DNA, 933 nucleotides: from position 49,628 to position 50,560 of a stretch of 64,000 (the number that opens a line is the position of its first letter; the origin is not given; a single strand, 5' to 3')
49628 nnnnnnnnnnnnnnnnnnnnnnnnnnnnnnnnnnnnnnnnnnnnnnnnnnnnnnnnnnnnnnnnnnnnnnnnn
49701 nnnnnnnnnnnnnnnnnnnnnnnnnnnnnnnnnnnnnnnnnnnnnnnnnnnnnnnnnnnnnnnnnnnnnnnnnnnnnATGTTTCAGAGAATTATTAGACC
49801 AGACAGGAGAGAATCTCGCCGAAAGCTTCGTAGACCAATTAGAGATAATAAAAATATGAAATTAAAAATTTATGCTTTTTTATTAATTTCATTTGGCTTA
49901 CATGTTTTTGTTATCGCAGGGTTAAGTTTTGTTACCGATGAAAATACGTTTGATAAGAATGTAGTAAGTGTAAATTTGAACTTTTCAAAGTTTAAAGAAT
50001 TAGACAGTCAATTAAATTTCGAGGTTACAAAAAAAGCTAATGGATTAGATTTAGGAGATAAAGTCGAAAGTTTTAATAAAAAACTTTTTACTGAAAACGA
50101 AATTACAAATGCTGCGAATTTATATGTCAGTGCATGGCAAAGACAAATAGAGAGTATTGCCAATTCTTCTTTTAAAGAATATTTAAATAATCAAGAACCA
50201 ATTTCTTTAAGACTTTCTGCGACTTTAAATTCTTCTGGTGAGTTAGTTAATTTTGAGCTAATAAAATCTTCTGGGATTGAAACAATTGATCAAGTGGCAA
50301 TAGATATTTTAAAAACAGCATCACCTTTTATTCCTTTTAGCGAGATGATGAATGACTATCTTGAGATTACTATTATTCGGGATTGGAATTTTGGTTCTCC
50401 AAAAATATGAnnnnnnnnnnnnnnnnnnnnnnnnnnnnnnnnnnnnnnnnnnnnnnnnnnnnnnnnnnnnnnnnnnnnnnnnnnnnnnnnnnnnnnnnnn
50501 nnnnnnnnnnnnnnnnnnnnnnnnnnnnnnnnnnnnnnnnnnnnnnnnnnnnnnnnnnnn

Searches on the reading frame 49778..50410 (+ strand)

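Call 67: search_protein_families(library=pfam, proteins=[window:49778-50410:+], max_evalue=0.01)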
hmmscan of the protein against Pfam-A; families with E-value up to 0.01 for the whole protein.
window:49778-50410:+ (210 aa): 2 families
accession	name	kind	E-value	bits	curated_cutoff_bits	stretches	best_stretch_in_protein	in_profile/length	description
PF13103.11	TonB_2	-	0.00031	21.2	22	1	119-189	3-73/85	TonB C terminal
PF03544.19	TonB_C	-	0.0041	18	24.6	1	145-195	19-69/79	Gram-negative bacterial TonB protein C-terminal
